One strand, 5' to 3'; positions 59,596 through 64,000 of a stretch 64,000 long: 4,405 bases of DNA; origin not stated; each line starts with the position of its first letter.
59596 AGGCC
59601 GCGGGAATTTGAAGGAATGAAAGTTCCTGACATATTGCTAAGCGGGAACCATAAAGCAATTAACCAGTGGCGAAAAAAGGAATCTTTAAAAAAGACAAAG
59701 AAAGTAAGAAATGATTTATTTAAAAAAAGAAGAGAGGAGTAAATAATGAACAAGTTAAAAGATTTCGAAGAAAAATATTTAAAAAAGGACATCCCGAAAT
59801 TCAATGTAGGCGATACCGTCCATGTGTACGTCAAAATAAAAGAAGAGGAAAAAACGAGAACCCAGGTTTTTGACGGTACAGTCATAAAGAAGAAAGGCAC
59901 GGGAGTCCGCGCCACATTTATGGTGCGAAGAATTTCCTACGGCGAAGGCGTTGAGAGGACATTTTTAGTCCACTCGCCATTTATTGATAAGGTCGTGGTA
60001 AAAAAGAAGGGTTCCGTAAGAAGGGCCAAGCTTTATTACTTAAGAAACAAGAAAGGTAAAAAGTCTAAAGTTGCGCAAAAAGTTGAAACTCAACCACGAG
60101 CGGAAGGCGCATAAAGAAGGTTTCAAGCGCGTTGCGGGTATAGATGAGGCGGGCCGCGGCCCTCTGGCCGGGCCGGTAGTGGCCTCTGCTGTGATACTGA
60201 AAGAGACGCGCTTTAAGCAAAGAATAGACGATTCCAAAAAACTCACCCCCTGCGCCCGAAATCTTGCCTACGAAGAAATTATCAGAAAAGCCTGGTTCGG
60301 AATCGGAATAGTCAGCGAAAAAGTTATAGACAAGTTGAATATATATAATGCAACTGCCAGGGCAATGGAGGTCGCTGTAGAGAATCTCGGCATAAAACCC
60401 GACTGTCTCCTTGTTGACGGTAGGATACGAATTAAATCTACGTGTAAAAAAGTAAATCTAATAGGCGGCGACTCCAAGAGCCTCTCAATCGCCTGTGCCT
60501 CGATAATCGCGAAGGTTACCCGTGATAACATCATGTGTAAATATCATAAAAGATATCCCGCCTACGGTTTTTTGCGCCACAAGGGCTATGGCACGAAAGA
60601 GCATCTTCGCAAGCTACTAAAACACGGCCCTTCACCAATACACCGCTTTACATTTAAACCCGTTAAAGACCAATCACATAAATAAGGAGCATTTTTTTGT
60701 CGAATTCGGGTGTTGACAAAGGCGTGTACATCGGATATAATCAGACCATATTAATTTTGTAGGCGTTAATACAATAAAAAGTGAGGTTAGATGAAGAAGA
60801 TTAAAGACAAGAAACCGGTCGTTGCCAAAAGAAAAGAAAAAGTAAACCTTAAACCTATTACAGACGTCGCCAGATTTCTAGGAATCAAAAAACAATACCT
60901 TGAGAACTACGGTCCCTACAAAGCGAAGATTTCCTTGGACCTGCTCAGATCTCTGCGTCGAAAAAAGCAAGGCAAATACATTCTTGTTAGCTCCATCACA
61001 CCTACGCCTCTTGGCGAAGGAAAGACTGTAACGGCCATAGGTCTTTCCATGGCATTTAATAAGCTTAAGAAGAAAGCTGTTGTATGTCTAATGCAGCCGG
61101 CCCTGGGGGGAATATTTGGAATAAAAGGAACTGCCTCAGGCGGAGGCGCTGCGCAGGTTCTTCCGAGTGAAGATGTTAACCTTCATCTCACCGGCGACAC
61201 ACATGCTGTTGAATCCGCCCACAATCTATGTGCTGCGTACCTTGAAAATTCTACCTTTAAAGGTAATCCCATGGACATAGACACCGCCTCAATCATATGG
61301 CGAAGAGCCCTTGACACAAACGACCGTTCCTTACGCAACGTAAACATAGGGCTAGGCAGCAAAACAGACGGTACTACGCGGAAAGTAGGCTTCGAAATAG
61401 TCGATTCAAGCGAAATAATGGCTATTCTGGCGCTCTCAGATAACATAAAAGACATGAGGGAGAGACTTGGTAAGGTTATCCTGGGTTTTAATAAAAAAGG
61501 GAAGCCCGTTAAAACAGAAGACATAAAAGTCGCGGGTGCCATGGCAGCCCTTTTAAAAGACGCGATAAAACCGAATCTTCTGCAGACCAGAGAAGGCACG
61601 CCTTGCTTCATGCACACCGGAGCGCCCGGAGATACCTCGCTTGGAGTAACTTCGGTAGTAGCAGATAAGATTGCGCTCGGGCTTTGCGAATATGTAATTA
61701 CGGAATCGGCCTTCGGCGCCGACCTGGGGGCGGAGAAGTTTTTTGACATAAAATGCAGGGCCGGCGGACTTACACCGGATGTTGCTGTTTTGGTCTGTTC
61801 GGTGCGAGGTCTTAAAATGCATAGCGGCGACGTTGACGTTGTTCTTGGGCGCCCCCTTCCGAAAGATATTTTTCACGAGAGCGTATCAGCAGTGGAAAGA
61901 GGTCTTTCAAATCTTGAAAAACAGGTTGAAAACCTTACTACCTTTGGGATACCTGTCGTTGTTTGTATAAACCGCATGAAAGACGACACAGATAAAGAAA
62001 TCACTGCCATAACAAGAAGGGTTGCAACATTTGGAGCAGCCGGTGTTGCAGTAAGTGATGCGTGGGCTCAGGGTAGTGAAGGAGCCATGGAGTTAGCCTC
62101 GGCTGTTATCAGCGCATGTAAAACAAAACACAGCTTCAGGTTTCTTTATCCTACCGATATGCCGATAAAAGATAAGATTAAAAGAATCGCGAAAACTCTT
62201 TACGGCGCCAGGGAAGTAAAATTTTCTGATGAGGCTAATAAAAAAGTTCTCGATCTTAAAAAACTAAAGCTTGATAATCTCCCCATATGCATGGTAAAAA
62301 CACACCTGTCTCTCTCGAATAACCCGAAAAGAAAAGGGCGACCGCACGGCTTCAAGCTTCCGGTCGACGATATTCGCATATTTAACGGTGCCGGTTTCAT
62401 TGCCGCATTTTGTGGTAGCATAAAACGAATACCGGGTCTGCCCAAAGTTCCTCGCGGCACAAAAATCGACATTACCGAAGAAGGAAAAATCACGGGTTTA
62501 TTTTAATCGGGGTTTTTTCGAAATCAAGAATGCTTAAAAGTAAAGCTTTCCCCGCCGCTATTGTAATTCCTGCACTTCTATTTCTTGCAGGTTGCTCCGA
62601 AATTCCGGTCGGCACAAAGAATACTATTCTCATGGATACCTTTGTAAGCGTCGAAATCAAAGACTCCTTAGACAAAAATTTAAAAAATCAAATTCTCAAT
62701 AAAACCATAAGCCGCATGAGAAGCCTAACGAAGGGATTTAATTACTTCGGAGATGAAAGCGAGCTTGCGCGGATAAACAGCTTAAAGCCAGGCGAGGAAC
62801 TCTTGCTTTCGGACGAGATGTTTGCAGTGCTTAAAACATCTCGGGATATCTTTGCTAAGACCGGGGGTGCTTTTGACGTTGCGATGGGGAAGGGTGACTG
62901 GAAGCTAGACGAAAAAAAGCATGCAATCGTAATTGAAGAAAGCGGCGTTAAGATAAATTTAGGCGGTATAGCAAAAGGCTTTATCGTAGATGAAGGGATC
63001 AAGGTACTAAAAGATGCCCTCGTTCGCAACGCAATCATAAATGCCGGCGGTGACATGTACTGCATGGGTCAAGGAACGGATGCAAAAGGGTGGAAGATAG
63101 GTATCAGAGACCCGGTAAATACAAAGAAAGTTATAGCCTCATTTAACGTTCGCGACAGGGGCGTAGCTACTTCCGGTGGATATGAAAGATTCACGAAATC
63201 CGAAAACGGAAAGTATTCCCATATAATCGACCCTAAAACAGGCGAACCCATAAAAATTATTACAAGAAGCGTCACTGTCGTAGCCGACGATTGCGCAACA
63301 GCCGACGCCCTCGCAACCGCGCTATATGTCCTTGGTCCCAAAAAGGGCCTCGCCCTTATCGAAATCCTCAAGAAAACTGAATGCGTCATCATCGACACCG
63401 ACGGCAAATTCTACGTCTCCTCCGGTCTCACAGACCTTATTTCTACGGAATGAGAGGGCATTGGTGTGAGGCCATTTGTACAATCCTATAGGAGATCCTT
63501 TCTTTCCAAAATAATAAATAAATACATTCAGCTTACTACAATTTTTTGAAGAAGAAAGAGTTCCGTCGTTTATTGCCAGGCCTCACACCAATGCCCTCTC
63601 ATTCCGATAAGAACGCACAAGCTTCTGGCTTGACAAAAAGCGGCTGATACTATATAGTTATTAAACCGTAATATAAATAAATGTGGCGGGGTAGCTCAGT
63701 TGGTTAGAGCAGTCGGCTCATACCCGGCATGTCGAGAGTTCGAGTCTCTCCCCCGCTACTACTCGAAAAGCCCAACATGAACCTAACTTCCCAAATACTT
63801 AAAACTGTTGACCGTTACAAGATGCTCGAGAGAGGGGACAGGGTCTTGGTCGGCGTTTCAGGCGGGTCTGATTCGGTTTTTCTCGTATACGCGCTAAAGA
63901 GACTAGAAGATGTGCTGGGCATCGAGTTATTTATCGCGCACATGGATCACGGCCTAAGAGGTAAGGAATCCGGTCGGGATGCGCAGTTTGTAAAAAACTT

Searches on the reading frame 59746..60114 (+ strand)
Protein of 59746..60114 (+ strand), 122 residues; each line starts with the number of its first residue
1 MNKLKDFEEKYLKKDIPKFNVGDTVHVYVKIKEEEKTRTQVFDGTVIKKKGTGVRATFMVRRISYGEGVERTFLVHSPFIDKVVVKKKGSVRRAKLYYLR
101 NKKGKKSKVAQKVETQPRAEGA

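Call 37: find_encoding_contigs(protein=window:59746-60114:+, flank=10000, max_places=10)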
Protein window:59746-60114:+ (122 aa): 7 contigs read that carry it; 5 places shown.
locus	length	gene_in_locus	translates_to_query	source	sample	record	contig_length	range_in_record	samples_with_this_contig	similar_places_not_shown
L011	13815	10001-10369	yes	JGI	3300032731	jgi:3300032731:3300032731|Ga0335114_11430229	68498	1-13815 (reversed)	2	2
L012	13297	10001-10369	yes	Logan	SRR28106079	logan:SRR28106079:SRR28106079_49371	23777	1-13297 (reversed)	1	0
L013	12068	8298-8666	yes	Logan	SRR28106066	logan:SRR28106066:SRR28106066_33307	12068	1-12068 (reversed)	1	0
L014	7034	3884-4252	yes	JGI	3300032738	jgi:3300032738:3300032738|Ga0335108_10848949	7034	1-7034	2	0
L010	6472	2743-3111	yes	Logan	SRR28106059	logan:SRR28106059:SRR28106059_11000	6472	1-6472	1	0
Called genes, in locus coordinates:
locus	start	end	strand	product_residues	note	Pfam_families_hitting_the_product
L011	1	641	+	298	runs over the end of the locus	PF00595:PDZ (weak), PF13180:PDZ_2 (weak), PF17820:PDZ_6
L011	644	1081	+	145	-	PF00672:HAMP (weak)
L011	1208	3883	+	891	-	PF02739:5_3_exonuc_N, PF01367:5_3_exonuc, PF01612:DNA_pol_A_exo1, PF22619:DNA_polI_exo1, PF00476:DNA_pol_A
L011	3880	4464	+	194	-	PF01121:CoaE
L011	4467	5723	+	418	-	PF07498:Rho_N, PF07497:Rho_RNA_bind, PF00006:ATP-synt_ab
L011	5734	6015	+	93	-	PF01197:Ribosomal_L31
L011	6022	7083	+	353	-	PF03462:PCRF, PF00472:RF-1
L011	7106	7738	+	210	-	PF05175:MTS, PF01209:Ubie_methyltran (weak), PF06325:PrmA, PF09445:Methyltransf_15 (weak), PF13847:Methyltransf_31, PF08241:Methyltransf_11 (weak), PF08242:Methyltransf_12 (weak), PF13649:Methyltransf_25, +1 more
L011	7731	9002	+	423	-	PF00275:EPSP_synthase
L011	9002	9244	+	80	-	PF00886:Ribosomal_S16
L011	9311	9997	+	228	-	PF01746:tRNA_m1G_MT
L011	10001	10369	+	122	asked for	PF01245:Ribosomal_L19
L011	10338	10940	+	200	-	PF01351:RNase_HII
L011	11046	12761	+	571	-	PF01268:FTHFS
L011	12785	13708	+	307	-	PF02424:ApbE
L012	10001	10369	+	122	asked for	PF01245:Ribosomal_L19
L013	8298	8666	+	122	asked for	PF01245:Ribosomal_L19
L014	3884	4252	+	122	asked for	PF01245:Ribosomal_L19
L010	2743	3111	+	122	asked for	PF01245:Ribosomal_L19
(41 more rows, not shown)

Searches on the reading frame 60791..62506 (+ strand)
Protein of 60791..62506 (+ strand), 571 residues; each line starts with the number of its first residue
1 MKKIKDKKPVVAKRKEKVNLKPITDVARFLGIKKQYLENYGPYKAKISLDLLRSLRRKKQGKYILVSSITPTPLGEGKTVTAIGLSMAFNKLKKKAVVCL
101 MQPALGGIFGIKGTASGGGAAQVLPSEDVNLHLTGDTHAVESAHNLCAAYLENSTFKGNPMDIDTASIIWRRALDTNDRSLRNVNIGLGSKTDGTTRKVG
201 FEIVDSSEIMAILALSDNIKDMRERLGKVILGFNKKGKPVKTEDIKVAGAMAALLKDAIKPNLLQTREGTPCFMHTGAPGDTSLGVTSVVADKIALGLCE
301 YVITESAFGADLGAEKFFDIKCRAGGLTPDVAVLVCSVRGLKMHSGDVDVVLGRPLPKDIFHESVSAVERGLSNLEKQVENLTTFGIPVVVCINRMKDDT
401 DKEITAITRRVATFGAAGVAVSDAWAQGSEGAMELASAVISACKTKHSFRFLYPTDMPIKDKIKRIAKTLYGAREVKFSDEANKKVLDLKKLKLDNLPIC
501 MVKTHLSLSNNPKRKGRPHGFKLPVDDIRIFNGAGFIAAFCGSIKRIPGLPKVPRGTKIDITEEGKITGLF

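Call 27: search_protein_families(library=pfam, proteins=[window:60791-62506:+])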
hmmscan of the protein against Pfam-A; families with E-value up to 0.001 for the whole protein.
window:60791-62506:+ (571 aa): 1 family
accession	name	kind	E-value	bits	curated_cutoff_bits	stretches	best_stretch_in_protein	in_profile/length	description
PF01268.25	FTHFS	-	6.9e-222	738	27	1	16-571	8-556/556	Formate--tetrahydrofolate ligase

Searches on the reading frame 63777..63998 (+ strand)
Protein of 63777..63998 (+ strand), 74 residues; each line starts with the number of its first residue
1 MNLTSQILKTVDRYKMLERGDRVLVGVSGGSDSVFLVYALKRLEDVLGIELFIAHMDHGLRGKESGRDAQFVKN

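Call 27: search_protein_families(library=pfam, proteins=[window:63777-63998:+])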
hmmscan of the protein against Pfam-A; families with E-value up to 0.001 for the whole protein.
window:63777-63998:+ (74 aa): 1 family
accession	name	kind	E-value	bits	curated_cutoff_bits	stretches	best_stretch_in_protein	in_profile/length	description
PF01171.26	ATP_bind_3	-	9.8e-12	45.4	27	1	23-74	2-52/182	PP-loop family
